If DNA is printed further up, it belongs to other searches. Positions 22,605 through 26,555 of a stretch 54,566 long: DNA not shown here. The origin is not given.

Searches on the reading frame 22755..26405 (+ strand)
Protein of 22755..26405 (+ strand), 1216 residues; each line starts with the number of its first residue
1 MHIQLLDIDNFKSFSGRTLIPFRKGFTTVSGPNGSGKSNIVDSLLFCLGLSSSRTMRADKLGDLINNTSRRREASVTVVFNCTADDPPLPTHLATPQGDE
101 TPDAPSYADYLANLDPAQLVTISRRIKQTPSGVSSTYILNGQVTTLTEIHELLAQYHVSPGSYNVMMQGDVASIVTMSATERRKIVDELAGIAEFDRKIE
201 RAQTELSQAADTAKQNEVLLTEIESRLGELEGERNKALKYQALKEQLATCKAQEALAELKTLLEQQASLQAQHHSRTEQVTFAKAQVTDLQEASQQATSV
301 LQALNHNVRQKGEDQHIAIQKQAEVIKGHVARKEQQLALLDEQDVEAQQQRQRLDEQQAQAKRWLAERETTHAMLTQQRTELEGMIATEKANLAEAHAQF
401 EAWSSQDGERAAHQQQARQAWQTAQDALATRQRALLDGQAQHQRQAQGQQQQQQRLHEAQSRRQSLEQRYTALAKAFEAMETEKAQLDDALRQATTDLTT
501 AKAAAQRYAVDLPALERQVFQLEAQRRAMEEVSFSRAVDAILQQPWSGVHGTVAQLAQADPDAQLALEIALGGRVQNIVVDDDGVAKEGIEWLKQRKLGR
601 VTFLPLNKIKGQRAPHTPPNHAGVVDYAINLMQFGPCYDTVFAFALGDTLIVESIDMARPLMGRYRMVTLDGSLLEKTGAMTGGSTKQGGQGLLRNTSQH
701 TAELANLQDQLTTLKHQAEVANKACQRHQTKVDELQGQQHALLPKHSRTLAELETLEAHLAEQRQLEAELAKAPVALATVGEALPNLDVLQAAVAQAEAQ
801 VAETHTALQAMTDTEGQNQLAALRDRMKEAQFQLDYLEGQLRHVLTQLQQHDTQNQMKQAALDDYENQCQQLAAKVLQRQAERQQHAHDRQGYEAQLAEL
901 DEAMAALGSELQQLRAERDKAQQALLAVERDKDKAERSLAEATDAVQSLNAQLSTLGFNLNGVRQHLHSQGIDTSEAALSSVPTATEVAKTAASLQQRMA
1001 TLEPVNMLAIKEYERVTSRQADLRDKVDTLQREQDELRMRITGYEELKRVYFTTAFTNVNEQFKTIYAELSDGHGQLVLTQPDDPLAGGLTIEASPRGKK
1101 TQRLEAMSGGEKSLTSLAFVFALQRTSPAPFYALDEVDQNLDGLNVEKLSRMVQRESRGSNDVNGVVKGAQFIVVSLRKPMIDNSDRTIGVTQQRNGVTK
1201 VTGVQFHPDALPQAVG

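Call 22: search_protein_families(library=ncbifam, proteins=[window:22755-26405:+], max_evalue=0.00001)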
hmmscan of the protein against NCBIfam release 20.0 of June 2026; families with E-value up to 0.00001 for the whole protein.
window:22755-26405:+ (1216 aa): 8 families
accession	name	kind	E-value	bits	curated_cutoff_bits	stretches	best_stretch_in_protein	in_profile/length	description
TIGR02169.1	SMC_prok_A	equivalog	5.6e-303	1008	729.4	1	2-1205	1-1164/1165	chromosome segregation protein SMC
TIGR02168.1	SMC_prok_B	equivalog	3.6e-168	561.6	567.35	2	117-1205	95-1180/1181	chromosome segregation protein SMC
NF045487.1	ASRP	equivalog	4.9e-19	68.4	300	1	890-1149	326-575/593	archaea-specific SMC-related protein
NF002572.0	PRK02224.1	equivalog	2.6e-12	45.9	1087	1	1-81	1-75/888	DNA double-strand break repair ATPase Rad50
NF003034.1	PRK03918.1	equivalog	1.1e-11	43.5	700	1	1-80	1-77/878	DNA double-strand break repair ATPase Rad50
NF041035.1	Rad50_Halo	equivalog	2.2e-10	39.6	1000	0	1-81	1-75/883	DNA double-strand break repair ATPase Rad50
NF041034.1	Rad50_Sulf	equivalog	2.2e-07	29.2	1000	1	1-70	1-65/872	DNA double-strand break repair ATPase Rad50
TIGR00611.2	recf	equivalog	5.1e-07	29.2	172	1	4-61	2-58/339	DNA replication/repair protein RecF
